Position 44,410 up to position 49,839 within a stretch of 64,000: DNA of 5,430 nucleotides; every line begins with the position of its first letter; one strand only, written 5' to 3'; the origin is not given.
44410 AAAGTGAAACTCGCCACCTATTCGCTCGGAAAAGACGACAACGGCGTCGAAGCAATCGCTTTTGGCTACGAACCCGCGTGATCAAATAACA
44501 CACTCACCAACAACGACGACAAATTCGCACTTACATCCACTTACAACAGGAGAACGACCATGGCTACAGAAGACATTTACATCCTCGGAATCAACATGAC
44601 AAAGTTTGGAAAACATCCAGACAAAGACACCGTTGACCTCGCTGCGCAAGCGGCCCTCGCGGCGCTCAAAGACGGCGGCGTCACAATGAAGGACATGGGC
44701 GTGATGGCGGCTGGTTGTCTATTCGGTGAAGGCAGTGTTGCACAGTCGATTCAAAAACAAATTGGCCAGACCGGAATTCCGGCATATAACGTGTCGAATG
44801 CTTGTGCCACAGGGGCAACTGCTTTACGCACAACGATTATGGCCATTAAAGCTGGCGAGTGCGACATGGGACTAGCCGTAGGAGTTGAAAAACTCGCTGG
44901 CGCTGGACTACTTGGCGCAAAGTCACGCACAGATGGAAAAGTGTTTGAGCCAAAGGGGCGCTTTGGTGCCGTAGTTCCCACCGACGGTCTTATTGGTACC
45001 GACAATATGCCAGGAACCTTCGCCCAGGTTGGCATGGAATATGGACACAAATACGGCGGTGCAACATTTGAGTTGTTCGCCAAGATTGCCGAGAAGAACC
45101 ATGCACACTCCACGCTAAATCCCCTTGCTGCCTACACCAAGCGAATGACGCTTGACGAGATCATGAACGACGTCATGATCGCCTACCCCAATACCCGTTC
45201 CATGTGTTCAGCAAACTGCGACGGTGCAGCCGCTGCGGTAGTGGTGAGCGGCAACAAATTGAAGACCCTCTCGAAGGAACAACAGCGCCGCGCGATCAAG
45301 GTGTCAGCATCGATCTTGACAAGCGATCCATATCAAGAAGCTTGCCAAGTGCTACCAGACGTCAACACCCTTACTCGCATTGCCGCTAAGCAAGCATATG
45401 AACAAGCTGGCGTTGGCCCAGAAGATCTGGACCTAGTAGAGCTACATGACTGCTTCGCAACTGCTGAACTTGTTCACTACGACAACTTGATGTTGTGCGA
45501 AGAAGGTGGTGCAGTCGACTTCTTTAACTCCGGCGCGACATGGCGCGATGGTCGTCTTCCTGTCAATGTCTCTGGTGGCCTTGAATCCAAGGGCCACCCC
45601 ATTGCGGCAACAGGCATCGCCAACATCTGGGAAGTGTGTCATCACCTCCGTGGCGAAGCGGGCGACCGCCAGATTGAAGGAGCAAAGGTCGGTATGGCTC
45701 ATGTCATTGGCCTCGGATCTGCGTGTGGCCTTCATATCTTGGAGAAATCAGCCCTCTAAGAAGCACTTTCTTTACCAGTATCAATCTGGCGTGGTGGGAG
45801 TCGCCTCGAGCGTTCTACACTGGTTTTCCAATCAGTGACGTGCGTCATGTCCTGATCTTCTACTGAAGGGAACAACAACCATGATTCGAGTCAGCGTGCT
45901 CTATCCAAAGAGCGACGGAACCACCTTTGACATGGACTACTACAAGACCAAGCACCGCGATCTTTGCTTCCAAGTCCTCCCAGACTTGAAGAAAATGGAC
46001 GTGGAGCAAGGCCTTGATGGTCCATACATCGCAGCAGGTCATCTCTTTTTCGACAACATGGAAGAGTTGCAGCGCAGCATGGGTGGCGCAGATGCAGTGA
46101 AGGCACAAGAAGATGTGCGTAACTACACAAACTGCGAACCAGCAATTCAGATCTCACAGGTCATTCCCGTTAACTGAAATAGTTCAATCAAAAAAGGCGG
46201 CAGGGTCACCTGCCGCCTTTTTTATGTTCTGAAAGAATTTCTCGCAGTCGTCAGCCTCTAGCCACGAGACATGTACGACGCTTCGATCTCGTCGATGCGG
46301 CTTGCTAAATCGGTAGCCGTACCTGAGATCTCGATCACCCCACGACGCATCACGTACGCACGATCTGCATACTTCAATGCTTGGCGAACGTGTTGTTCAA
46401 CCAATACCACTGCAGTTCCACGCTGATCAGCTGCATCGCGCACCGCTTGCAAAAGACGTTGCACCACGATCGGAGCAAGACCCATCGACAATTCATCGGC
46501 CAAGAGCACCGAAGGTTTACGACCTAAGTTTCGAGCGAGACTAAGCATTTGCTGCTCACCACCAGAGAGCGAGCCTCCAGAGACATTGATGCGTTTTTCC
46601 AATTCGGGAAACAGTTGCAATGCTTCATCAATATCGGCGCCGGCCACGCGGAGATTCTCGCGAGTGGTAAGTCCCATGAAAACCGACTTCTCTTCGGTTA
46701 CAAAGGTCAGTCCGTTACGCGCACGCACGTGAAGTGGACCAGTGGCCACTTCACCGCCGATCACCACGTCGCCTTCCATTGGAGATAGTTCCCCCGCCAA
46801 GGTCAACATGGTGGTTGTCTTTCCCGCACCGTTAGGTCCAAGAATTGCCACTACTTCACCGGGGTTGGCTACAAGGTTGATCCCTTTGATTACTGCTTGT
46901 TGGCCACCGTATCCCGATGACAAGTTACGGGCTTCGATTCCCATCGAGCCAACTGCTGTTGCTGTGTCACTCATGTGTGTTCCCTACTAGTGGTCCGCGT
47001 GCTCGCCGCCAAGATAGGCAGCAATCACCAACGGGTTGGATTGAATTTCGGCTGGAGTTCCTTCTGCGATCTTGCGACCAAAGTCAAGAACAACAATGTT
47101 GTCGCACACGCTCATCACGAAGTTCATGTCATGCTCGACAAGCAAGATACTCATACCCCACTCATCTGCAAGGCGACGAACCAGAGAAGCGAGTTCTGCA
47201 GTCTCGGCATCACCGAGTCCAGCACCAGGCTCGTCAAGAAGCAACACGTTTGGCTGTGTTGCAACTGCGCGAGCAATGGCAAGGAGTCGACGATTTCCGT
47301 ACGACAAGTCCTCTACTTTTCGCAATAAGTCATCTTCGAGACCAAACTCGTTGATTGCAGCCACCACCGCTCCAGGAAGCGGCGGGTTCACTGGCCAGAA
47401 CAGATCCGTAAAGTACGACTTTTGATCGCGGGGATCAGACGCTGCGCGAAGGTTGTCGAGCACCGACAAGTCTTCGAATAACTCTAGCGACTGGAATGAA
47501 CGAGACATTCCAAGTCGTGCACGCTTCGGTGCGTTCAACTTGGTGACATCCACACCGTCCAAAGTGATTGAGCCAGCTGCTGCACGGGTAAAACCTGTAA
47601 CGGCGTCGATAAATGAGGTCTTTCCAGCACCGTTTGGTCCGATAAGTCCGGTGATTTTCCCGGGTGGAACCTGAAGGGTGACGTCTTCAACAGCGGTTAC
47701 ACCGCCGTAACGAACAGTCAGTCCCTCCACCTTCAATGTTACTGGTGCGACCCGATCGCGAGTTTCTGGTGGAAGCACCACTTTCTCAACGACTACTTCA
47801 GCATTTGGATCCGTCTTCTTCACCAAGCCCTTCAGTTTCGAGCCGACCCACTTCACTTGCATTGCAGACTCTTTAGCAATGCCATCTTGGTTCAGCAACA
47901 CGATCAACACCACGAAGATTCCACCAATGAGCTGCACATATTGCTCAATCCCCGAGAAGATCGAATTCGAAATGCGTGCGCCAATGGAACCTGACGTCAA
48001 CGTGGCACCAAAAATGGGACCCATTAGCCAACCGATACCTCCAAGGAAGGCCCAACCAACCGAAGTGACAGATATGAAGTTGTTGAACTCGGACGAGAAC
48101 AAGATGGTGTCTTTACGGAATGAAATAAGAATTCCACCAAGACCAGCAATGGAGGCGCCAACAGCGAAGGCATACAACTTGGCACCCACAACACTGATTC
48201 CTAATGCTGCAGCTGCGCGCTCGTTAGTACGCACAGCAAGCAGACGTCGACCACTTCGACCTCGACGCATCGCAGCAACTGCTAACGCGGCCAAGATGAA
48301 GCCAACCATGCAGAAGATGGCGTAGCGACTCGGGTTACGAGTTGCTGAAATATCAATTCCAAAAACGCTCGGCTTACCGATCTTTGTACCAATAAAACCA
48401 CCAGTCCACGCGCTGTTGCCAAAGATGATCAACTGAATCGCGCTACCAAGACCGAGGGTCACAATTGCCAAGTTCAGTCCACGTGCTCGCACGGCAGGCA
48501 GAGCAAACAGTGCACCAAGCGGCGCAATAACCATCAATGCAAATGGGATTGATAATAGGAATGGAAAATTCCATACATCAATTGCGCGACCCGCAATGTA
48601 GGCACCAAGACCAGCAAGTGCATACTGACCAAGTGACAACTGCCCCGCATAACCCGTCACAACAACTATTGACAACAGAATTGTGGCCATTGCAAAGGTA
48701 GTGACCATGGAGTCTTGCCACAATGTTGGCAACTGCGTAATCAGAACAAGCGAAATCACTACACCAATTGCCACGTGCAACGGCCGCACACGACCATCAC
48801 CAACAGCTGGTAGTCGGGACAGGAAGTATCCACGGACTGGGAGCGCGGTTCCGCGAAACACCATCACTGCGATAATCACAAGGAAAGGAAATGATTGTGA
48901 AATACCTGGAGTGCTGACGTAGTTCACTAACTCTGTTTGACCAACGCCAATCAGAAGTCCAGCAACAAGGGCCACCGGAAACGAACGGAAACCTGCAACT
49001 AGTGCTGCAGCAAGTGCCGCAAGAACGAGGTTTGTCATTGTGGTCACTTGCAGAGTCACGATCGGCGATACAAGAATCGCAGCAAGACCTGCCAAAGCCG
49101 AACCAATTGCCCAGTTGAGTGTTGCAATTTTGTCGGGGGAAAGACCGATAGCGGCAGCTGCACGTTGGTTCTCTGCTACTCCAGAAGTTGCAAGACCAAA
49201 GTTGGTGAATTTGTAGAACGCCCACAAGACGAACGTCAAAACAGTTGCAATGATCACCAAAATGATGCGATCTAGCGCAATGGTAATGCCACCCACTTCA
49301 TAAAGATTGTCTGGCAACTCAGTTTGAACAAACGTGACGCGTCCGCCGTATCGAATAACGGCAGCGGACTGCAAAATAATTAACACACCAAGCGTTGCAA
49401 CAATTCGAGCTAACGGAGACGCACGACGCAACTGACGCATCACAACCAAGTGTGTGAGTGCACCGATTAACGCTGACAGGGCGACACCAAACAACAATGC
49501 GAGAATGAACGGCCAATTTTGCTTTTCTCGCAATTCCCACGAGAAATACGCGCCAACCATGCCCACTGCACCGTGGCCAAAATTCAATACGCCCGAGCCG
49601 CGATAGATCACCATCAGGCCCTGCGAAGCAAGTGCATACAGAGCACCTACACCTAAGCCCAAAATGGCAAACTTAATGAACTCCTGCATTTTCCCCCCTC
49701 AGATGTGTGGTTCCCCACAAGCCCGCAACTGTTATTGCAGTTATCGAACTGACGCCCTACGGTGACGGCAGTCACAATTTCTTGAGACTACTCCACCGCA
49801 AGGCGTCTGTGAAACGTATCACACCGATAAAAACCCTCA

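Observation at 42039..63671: Paralog-amplified island: four BVMOs, two esterases, four binding proteins, a fused ABC importer and a DUF35/thiolase/EthD unit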

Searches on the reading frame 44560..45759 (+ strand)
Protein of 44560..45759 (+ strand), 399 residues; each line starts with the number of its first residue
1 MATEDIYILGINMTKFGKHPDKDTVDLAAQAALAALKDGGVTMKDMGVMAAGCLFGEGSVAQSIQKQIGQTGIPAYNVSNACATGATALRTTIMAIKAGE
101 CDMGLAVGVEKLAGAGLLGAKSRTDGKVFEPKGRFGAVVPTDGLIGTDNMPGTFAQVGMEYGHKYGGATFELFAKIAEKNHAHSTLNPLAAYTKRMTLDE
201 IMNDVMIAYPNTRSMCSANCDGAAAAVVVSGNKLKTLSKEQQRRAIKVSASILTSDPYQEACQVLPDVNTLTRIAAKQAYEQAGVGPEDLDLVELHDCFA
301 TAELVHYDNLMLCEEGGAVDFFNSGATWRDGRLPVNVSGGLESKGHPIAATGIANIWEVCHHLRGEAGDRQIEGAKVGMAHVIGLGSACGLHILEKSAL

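Call 3: search_protein_families(library=pfam, proteins=[window:44560-45759:+])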
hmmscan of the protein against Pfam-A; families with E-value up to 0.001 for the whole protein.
window:44560-45759:+ (399 aa): 5 families
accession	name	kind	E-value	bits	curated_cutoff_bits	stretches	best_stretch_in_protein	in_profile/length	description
PF22691.2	Thiolase_C_1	-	7.7e-37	126.7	28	1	271-385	19-133/144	Thiolase C-terminal domain-like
PF00108.29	Thiolase_N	-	4.3e-13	49.7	26.4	1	7-129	2-132/260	Thiolase, N-terminal domain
PF02803.24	Thiolase_C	-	3.3e-08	33.6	27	1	274-372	26-106/123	Thiolase, C-terminal domain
PF00109.32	ketoacyl-synt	-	1.2e-06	28.8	20.8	1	74-134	166-224/252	Beta-ketoacyl synthase, N-terminal domain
PF07451.17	SpoVAD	-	8.1e-05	22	22.1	0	26-107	53-131/329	Stage V sporulation protein AD (SpoVAD)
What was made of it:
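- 44560..45759 (+): SCP2-type thiolase. Thiolase_C_1, E = 8e-37 (call 3).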

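Call 8: search_protein_families(library=ncbifam, proteins=[window:44560-45759:+], max_evalue=0.01)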
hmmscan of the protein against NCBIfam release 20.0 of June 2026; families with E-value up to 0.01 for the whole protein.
window:44560-45759:+ (399 aa): 63 families (the best 25 are shown)
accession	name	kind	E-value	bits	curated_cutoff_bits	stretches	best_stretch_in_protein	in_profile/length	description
NF006102.0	PRK08256.1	subfamily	3.2e-95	319.5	436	1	4-396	3-392/394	lipid-transfer protein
NF004720.0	PRK06064.1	subfamily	5.7e-78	262.4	420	1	4-396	2-387/389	thiolase domain-containing protein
NF004810.0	PRK06157.1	equivalog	6e-74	249.6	403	1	4-384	7-382/400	acetyl-CoA acetyltransferase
NF053570.1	AcCoTHIOL_METTL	equivalog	2.1e-69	234.2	600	1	5-396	3-383/385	acetyl-CoA acetyltransferase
NF005704.0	PRK07516.1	subfamily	5e-65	219.9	412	1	5-384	3-374/389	thiolase domain-containing protein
NF004715.0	PRK06059.1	equivalog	2.1e-63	214.6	424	1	2-389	2-392/399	lipid-transfer protein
NF053628.1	BnzsclthlBbsBGT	equivalog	3.8e-59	200.4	750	1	4-390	5-375/389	benzoylsuccinyl-CoA thiolase subunit BbsB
NF009228.0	PRK12578.1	subfamily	3.1e-56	190.7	485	1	6-384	5-374/387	thiolase domain-containing protein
NF004936.0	PRK06289.1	equivalog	1.3e-41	142.7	375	1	3-387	2-392/405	acetyl-CoA acetyltransferase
NF004982.0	PRK06365.1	equivalog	6.5e-40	137.5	695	1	4-395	16-427/430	thiolase domain-containing protein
NF004811.0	PRK06158.1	subfamily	1.8e-39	135.8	421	1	7-384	11-367/384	acetyl-CoA acetyltransferase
NF005892.0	PRK07855.1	subfamily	7.7e-36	123.8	469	1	7-370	9-365/390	lipid-transfer protein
NF006180.0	PRK08313.1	subfamily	1.1e-34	119.9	514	1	3-387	3-374/389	thiolase domain-containing protein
NF006010.0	PRK08142.1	subfamily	9.1e-32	110.3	462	1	5-385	6-372/388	thiolase domain-containing protein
NF004721.0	PRK06065.1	equivalog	2.4e-29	102.4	455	1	4-374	10-369/393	thiolase domain-containing protein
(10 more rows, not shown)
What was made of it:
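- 44560..45759 (+): Best NCBIfam match is 'lipid-transfer protein' PRK08256, below its cut-off (call 8).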

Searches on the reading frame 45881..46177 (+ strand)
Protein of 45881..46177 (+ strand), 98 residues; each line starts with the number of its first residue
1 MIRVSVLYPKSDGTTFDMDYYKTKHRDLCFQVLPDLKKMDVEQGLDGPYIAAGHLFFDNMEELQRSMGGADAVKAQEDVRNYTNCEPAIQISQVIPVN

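Call 3: search_protein_families(library=pfam, proteins=[window:45881-46177:+])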
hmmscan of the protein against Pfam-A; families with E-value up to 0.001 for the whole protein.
window:45881-46177:+ (98 aa): 0 families

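Call 8: search_protein_families(library=ncbifam, proteins=[window:45881-46177:+], max_evalue=0.01)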
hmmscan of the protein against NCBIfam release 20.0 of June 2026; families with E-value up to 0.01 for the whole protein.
window:45881-46177:+ (98 aa): 1 family
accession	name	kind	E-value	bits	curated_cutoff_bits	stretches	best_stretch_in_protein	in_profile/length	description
TIGR02118.1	TIGR02118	subfamily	4.1e-16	59.5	30.5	1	1-94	1-100/103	EthD family reductase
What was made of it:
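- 45881..46177 (+): EthD-family protein (98 aa), convergent with LivF. TIGR02118, 59.5 bits against a cut-off of 30.5 (call 8).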

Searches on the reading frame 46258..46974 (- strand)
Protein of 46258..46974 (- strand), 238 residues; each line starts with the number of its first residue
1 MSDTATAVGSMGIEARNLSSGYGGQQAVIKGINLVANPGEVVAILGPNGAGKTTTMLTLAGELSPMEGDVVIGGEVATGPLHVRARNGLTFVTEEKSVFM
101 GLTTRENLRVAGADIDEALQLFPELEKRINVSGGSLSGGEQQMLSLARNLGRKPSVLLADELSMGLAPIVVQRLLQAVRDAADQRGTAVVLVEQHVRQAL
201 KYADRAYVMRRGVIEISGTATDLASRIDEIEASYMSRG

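Call 3: search_protein_families(library=pfam, proteins=[window:46258-46974:-])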
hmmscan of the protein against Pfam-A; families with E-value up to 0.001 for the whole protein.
window:46258-46974:- (238 aa): 6 families
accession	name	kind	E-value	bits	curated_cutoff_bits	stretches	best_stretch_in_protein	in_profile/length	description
PF00005.33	ABC_tran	-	8.8e-27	94.8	25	1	30-161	2-134/137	ABC transporter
PF13304.12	AAA_21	-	8.8e-05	23.1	27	0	42-60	2-20/304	AAA domain, putative AbiEii toxin, Type IV TA system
PF13481.12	AAA_25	-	9.5e-05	22.5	27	1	35-115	29-98/195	AAA domain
PF25199.1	nSTAND_NTPase5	-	0.00052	20.3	34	0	35-67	37-69/145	Novel STAND NTPase 5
PF02463.25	SMC_N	-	0.0006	19.7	40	0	128-207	129-209/220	RecF/RecN/SMC N terminal domain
PF13604.12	AAA_30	-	0.00099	19.3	27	0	24-192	5-122/191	AAA domain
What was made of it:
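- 46258..46974 (-): LivF-type ABC ATPase. ABC_tran, E = 9e-27 (call 3).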

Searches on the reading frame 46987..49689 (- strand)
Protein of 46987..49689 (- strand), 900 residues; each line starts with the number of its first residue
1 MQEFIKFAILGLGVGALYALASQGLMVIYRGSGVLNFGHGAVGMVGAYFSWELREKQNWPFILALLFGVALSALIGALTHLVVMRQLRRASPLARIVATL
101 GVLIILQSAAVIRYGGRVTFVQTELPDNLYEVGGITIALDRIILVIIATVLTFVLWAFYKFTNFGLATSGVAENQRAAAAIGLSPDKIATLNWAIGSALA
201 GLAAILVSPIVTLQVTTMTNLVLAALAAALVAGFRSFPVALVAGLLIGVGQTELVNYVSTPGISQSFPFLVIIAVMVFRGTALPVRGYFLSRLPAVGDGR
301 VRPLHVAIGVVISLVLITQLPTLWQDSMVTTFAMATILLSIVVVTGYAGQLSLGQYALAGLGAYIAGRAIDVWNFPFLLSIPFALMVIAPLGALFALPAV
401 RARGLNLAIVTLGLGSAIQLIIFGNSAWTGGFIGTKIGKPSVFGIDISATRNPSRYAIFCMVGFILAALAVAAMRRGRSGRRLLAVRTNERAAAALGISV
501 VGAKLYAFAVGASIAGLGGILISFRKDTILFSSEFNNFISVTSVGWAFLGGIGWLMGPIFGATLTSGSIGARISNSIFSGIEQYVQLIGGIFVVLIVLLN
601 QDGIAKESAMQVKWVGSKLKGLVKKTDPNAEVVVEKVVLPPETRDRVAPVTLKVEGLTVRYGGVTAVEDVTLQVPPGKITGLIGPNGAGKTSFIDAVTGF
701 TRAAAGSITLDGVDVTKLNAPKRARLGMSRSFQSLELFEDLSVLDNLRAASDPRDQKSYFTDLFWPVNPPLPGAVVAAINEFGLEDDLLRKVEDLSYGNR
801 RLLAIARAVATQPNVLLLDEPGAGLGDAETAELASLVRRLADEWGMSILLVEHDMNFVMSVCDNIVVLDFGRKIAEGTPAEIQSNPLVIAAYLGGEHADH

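Call 3: search_protein_families(library=pfam, proteins=[window:46987-49689:-])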
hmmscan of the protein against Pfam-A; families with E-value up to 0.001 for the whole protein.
window:46987-49689:- (900 aa): 6 families
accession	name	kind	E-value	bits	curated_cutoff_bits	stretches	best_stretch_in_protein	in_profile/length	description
PF02653.21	BPD_transp_2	-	2.2e-52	178.3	26.8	2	11-276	5-269/269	Branched-chain amino acid transport system / permease component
PF00005.33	ABC_tran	-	1.2e-27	97.7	25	1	668-821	2-135/137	ABC transporter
PF12399.14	BCA_ABC_TP_C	-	5.4e-14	51.9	25.5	1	872-898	1-27/27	Branched-chain amino acid ATP-binding cassette transporter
PF13304.12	AAA_21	-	2.5e-08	34.8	27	1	679-699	1-21/304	AAA domain, putative AbiEii toxin, Type IV TA system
PF02463.25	SMC_N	-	4.4e-05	23.4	40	0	678-697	25-44/220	RecF/RecN/SMC N terminal domain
PF13476.12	AAA_23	-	0.0005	21.2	27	1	668-698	11-40/201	AAA domain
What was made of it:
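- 46987..49689 (-): Fused LivH-LivM-LivG (two permease domains plus an ATPase, 900 aa). Two BPD_transp_2 stretches, ABC_tran and BCA_ABC_TP_C (call 3).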

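Call 8: search_protein_families(library=ncbifam, proteins=[window:46987-49689:-], max_evalue=0.01)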
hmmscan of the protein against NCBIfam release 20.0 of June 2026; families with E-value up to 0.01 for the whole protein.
window:46987-49689:- (900 aa): 194 families (the best 25 are shown)
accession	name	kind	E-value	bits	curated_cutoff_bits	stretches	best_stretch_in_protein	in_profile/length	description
NF008449.1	PRK11300.1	equivalog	8.6e-64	215.2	362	1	651-895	5-254/255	high-affinity branched-chain amino acid ABC transporter ATP-binding protein LivG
TIGR03411.1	urea_trans_UrtD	equivalog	3.9e-60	203.5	304.1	1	651-894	2-241/242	urea ABC transporter ATP-binding protein UrtD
TIGR04406.1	LPS_export_lptB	equivalog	6.1e-43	146.8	240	1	651-896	1-236/239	LPS export ABC transporter ATP-binding protein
TIGR03410.1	urea_trans_UrtE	equivalog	6.3e-42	143.6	285.8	1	652-885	1-222/230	urea ABC transporter ATP-binding subunit UrtE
TIGR03873.1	F420-0_ABC_ATP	hypoth_equivalog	7.3e-40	136.8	372.4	1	652-892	2-234/256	putative F420-0 ABC transporter ATP-binding protein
TIGR03864.1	PQQ_ABC_ATP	hypoth_equivalog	4.3e-38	131.1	302.25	1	652-884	2-221/236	ABC transporter, ATP-binding subunit, PQQ-dependent alcohol dehydrogenase system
TIGR01188.1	drrA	subfamily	2.2e-37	129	312.45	1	660-883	2-212/302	daunorubicin resistance ABC transporter, ATP-binding protein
NF041861.1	YtfR_transport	equivalog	6.9e-37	127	850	1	652-889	2-231/492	galactofuranose ABC transporter, ATP-binding protein YtfR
NF008144.0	PRK10895.1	equivalog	2.7e-35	122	381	1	651-896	3-238/241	LPS export ABC transporter ATP-binding protein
TIGR00968.1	3a0106s01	subfamily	6.2e-35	120.8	342.75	1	653-887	2-223/237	sulfate ABC transporter ATP-binding protein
TIGR03409.1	urea_trans_UrtB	equivalog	1.3e-33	116.9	250.3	2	8-281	4-283/291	urea ABC transporter permease subunit UrtB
TIGR02315.1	ABC_phnC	equivalog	4.7e-33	114.6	266.1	1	652-885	2-236/243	phosphonate ABC transporter ATP-binding protein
NF033858.1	ABC2_perm_RbbA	equivalog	1.2e-32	112.8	1050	1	633-884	248-486/909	ribosome-associated ATPase/putative transporter RbbA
TIGR02142.1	modC_ABC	equivalog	1.3e-32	113.4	285.05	1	669-886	15-223/353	molybdenum ABC transporter ATP-binding protein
TIGR04521.1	ECF_ATPase_2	equivalog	3.2e-32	111.8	330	2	775-885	124-235/279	energy-coupling factor transporter ATPase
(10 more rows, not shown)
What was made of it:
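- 46987..49689 (-): LivG match, E = 9e-64 (call 8).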

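Call 12: find_encoding_contigs(protein=window:46987-49689:-, flank=10000, max_places=6)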
Protein window:46987-49689:- (900 aa): 16 contigs read that carry it; 6 places shown.
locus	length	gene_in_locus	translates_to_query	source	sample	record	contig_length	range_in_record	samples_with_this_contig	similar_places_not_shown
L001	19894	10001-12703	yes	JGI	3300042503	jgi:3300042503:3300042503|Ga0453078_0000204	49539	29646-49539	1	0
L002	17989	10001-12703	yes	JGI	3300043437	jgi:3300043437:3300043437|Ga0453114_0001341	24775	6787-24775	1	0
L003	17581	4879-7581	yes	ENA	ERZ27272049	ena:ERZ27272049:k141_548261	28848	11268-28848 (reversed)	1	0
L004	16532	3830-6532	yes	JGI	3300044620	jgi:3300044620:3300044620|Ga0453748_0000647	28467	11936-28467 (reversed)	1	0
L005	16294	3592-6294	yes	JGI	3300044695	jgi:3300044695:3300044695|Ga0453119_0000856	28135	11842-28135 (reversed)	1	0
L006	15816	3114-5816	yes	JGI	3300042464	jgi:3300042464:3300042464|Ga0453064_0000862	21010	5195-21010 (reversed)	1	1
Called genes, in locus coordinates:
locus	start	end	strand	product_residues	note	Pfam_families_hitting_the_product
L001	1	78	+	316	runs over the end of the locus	PF20434:BD-FAE, PF07859:Abhydrolase_3, PF00326:Peptidase_S9 (weak)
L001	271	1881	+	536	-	PF00743:FMO-like, PF01266:DAO (faint), PF03486:HI0933_like (faint), PF07992:Pyr_redox_2, PF13434:Lys_Orn_oxgnase (faint), PF13450:NAD_binding_8, PF13454:NAD_binding_9 (faint), PF13738:Pyr_redox_3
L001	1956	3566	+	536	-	PF00743:FMO-like, PF01266:DAO (faint), PF07992:Pyr_redox_2, PF13450:NAD_binding_8, PF13738:Pyr_redox_3, PF13434:Lys_Orn_oxgnase (weak)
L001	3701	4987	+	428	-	PF13458:Peripla_BP_6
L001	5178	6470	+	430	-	PF13458:Peripla_BP_6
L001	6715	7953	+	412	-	PF13458:Peripla_BP_6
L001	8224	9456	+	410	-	PF13458:Peripla_BP_6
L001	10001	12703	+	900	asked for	PF02653:BPD_transp_2, PF00005:ABC_tran, PF13304:AAA_21 (faint), PF12399:BCA_ABC_TP_C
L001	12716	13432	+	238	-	PF00005:ABC_tran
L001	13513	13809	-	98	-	-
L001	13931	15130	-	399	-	PF00108:Thiolase_N, PF00109:ketoacyl-synt (weak), PF02803:Thiolase_C, PF22691:Thiolase_C_1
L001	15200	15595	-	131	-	PF01796:OB_ChsH2_C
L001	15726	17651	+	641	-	PF00743:FMO-like, PF01494:FAD_binding_3 (faint), PF01266:DAO (faint), PF03486:HI0933_like (faint), PF07992:Pyr_redox_2, PF13450:NAD_binding_8, PF13738:Pyr_redox_3, PF13434:Lys_Orn_oxgnase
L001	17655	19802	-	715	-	PF01315:Ald_Xan_dh_C, PF02738:MoCoBD_1, PF20256:MoCoBD_2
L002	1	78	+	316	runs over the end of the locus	PF20434:BD-FAE, PF07859:Abhydrolase_3, PF00326:Peptidase_S9 (weak)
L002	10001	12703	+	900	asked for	PF02653:BPD_transp_2, PF00005:ABC_tran, PF13304:AAA_21 (faint), PF12399:BCA_ABC_TP_C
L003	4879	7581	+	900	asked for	PF02653:BPD_transp_2, PF00005:ABC_tran, PF13304:AAA_21 (faint), PF12399:BCA_ABC_TP_C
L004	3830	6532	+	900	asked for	PF02653:BPD_transp_2, PF00005:ABC_tran, PF13304:AAA_21 (faint), PF12399:BCA_ABC_TP_C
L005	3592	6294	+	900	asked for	PF02653:BPD_transp_2, PF00005:ABC_tran, PF13304:AAA_21 (faint), PF12399:BCA_ABC_TP_C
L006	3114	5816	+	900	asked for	PF02653:BPD_transp_2, PF00005:ABC_tran, PF13304:AAA_21 (faint), PF12399:BCA_ABC_TP_C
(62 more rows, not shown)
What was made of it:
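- Checked: Gene callers start it at 43964, giving 641 aa (call 12).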
